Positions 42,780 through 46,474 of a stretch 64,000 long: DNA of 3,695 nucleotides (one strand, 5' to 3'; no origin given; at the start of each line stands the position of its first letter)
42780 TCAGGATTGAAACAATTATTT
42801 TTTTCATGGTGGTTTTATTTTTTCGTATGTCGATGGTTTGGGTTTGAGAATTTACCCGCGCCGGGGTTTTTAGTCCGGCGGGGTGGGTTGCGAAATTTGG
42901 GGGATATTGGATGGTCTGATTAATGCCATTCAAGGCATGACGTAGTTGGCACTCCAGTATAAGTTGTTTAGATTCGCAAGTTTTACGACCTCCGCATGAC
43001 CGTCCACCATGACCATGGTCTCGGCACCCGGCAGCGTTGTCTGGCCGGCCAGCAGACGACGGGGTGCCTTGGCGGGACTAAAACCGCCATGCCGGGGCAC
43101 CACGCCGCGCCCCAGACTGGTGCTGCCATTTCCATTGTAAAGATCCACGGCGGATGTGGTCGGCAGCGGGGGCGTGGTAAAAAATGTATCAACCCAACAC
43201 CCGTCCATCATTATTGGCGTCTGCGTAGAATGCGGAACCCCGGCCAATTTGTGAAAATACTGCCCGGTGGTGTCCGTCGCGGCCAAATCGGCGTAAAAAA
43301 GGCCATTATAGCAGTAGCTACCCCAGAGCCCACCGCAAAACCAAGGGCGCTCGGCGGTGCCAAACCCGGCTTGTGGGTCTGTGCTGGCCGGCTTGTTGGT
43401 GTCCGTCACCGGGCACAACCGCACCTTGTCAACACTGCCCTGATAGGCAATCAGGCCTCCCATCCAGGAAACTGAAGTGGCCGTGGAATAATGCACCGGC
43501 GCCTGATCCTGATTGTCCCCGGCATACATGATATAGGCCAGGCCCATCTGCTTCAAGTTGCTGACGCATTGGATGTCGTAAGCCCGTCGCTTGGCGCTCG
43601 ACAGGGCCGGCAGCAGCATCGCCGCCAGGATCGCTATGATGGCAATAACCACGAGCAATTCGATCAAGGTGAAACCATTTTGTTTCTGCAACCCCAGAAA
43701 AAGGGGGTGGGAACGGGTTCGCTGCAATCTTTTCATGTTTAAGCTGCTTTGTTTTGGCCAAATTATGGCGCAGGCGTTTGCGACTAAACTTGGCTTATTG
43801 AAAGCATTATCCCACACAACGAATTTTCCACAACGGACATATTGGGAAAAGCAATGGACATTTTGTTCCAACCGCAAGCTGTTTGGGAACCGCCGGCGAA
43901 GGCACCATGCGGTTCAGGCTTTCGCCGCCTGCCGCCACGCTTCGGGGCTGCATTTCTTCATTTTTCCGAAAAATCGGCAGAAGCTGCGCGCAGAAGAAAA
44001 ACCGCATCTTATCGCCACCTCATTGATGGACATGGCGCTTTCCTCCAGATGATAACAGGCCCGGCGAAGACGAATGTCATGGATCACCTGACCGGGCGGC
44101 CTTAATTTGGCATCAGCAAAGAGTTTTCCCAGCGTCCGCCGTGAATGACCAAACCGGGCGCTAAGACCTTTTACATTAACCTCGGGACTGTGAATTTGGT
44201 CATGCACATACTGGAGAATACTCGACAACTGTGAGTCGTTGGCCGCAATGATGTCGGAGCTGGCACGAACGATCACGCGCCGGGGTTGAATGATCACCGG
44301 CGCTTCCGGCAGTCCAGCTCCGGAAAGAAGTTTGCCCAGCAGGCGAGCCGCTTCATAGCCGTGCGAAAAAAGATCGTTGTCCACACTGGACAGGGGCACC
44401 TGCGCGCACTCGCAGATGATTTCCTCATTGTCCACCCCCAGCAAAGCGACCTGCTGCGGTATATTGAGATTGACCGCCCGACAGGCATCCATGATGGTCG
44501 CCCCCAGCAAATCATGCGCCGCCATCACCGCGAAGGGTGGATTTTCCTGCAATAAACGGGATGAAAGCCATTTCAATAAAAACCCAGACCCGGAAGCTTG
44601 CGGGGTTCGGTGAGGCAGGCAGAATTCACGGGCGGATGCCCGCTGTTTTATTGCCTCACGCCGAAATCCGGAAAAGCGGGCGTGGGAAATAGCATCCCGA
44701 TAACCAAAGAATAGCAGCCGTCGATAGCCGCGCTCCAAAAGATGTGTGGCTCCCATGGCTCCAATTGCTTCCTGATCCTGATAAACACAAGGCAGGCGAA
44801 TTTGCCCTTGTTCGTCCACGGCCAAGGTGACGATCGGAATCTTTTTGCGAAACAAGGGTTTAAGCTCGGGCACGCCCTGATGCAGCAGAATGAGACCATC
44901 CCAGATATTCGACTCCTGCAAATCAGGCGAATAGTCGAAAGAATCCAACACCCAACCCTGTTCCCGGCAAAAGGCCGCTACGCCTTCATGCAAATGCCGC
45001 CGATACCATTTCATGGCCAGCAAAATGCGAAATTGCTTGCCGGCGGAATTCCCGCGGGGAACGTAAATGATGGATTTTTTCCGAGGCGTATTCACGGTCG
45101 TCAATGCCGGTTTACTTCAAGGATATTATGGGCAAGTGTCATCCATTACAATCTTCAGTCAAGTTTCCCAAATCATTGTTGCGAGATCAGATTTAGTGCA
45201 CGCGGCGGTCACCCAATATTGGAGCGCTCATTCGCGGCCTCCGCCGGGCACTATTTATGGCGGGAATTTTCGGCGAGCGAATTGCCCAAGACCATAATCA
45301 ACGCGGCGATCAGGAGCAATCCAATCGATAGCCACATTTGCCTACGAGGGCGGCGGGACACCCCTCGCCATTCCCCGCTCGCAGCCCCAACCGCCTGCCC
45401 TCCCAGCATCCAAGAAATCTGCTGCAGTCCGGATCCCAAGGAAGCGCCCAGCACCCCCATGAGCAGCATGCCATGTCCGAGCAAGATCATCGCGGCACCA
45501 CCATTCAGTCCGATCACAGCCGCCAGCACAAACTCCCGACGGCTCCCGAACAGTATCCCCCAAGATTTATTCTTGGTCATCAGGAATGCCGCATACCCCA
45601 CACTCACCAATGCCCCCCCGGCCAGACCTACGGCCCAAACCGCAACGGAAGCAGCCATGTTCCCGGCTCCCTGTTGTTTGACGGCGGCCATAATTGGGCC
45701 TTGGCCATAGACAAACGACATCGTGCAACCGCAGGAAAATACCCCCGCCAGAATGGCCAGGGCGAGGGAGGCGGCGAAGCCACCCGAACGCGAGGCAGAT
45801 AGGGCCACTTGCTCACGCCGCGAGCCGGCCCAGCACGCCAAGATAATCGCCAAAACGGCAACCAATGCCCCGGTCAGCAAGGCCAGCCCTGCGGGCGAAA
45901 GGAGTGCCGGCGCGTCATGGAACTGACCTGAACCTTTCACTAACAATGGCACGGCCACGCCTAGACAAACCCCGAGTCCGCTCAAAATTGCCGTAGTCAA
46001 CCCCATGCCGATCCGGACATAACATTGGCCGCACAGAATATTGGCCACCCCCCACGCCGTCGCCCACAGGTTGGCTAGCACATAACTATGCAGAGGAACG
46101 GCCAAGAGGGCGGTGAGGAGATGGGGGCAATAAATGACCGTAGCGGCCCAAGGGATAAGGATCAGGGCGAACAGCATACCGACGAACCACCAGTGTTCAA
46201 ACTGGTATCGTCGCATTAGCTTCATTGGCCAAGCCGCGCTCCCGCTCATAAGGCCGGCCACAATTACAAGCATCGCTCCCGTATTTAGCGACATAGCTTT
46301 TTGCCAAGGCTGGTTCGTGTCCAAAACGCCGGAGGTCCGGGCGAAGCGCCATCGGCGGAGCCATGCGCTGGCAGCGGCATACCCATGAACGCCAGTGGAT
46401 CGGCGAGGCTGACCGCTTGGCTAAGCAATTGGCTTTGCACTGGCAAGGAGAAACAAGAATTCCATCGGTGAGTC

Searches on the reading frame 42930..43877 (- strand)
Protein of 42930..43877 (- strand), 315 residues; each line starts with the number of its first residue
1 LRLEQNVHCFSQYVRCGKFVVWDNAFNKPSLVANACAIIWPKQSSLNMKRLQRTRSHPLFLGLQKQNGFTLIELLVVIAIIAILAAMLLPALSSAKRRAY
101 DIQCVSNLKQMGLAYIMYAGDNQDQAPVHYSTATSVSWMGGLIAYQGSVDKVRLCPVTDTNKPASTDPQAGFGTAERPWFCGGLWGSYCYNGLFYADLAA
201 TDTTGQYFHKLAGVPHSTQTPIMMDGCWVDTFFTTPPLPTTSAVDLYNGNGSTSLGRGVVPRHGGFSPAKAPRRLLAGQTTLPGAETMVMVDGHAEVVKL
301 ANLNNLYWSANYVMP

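Call 10: search_protein_families(library=pfam, proteins=[window:42930-43877:-], max_evalue=0.001)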
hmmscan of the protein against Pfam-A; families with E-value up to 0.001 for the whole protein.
window:42930-43877:- (315 aa): 1 family
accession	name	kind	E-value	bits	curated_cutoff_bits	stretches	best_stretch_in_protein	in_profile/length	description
PF07963.17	N_methyl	-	4.7e-10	39.1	21.2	1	64-89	2-27/27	Prokaryotic N-terminal methylation motif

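Call 72: search_protein_families(library=ncbifam, proteins=[window:42930-43877:-], max_evalue=0.01)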
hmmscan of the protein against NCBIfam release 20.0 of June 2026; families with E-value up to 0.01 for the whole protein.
window:42930-43877:- (315 aa): 15 families
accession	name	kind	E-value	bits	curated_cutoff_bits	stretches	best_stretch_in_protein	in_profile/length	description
TIGR02532.1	IV_pilin_GFxxxE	domain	7e-09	35.2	16.3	1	66-89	1-24/24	prepilin-type N-terminal cleavage/methylation domain-containing protein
NF007862.0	PRK10574.1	equivalog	2.7e-08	34.1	138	1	64-98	2-36/145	prepilin peptidase-dependent pilin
TIGR01710.1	typeII_sec_gspG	equivalog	3.7e-08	33.5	88.85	1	68-123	2-57/134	type II secretion system major pseudopilin GspG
TIGR01708.2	typeII_sec_gspH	equivalog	4.4e-07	30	80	1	66-96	1-33/169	type II secretion system minor pseudopilin GspH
NF041013.1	T4P_ComGE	equivalog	7.1e-07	29.2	49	1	64-98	1-35/83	competence type IV pilus minor pilin ComGE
NF041775.1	typeIV_PilA_Myxo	equivalog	1.7e-06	28.2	400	1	66-111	10-55/214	type IV pilin protein PilA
NF040999.1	pilin_ComGC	equivalog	2.1e-06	27.9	75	1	66-106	1-41/84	competence type IV pilus major pilin ComGC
TIGR02596.1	TIGR02596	subfamily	7.1e-05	23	70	1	69-94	1-26/196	Verru_Chthon cassette protein D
NF007800.0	PRK10506.1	equivalog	0.00011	22.1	158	1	63-89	5-31/163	prepilin peptidase-dependent protein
TIGR01707.1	gspI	equivalog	0.00024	21.5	44.35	1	68-114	1-41/101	type II secretion system minor pseudopilin GspI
NF040982.1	ComGD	equivalog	0.00037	20.9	70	1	66-126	1-61/139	competence type IV pilus minor pilin ComGD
NF047828.1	T3SSXpsI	equivalog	0.00057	19.9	150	1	66-98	1-33/132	type II secretion system protein XpsI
TIGR01711.1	gspJ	equivalog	0.0078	16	64.85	0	68-86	2-20/192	type II secretion system minor pseudopilin GspJ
NF041002.1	pilin_ComGF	equivalog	0.0079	16.4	80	0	66-97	1-32/139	competence type IV pilus minor pilin ComGF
NF038303.1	EPS_HpsB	equivalog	0.0098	15.9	150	0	66-93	2-31/211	hormogonium polysaccharide secretion pseudopilin HpsB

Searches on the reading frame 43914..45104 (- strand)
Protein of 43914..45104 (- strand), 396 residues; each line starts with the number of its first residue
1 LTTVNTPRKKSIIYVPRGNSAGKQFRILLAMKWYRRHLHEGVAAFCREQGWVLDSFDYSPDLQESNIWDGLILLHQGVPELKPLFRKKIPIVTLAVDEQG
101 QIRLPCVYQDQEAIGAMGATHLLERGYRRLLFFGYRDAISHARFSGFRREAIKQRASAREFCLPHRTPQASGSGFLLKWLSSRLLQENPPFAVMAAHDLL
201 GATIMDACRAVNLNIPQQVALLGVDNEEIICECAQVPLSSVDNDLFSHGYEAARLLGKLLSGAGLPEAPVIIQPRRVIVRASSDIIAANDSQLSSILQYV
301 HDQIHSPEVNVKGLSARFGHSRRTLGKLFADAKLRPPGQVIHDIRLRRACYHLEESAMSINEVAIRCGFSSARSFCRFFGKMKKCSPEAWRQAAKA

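Call 10: search_protein_families(library=pfam, proteins=[window:43914-45104:-], max_evalue=0.001)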
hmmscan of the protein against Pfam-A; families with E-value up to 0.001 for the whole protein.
window:43914-45104:- (396 aa): 3 families
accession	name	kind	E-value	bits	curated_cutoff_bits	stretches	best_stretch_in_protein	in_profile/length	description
PF13377.12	Peripla_BP_3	-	2.5e-27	96.4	26.5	1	120-283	2-167/167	Periplasmic binding protein-like domain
PF12833.13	HTH_18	-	1.4e-19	70.6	33.6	1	314-392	1-79/80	Helix-turn-helix domain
PF00165.29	HTH_AraC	-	0.00035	21.1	26.6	1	357-392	8-42/42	Bacterial regulatory helix-turn-helix proteins, AraC family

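Call 72: search_protein_families(library=ncbifam, proteins=[window:43914-45104:-], max_evalue=0.01)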
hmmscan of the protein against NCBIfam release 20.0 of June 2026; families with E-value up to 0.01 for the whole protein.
window:43914-45104:- (396 aa): 37 families (the best 25 are shown)
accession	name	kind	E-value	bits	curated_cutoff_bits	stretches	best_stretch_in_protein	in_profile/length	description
NF006902.0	PRK09393.1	equivalog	1.1e-14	54.4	425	1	288-394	217-322/327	transcriptional regulator FtrA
NF052440.1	TransRegGNTRPSEAE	equivalog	4.9e-13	48.9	400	1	84-266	138-317/333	HTH-type transcriptional regulator GntR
NF010028.0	PRK13503.1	equivalog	5.8e-11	42.3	288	1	286-394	166-273/278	HTH-type transcriptional activator RhaS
NF012144.2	ramA_TF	equivalog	6.5e-11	42.6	180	1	293-393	7-106/108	RamA family antibiotic efflux transcriptional regulator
NF007243.0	PRK09685.1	equivalog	6.6e-11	42.1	199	1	287-394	194-302/303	transcriptional regulator FeaR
NF047913.1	TransRegIdnR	equivalog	1.3e-09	37.8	500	1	69-263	121-312/331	DNA-binding transcriptional regulator IdnR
NF008269.0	PRK11041.1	equivalog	1.9e-09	37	436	1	69-282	125-336/342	DNA-binding transcriptional regulator CytR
NF047455.1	TF_Staph_AryK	equivalog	2.5e-09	36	850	1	287-394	153-259/759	transcriptional regulator AryK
NF052371.1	TransRegGbdRPseu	equivalog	9.9e-09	34.7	480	1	285-394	219-327/365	choline metabolism transcriptional regulator GbdR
NF007075.0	PRK09526.1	subfamily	4.6e-08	32.4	340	1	88-298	144-346/358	LacI family DNA-binding transcriptional regulator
NF049968.1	QhpR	equivalog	6.5e-08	32.1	250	1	294-391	188-284/284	AraC-like transcriptional regulator QhpR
NF047341.1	lactose_RbsR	equivalog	8.1e-08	32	382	1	84-268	137-314/331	ribose utilization transcriptional repressor RbsR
NF047788.1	TransRegPocR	equivalog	8.8e-08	31.8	500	1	283-394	181-291/296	transcriptional regulator PocR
TIGR01481.1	ccpA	equivalog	1.1e-07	31.6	442.35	1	69-282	118-328/330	catabolite control protein A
NF010026.0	PRK13501.1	equivalog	1.4e-07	31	363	1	275-393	160-277/290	HTH-type transcriptional activator RhaR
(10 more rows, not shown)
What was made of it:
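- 42930..45104 (-): GspG-like N-methyl pseudopilin-type gene and an AraC/periplasmic-binding regulator at the head of the gene row. Calls 10, 72.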

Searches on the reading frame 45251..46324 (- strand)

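Call 10: search_protein_families(library=pfam, proteins=[window:45251-46324:-], max_evalue=0.001)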
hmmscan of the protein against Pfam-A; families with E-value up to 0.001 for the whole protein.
window:45251-46324:- (357 aa): 1 family
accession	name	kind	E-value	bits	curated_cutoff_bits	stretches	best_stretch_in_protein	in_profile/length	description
PF06379.18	RhaT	-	4e-12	46.5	27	1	28-347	20-341/344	L-rhamnose-proton symport protein (RhaT)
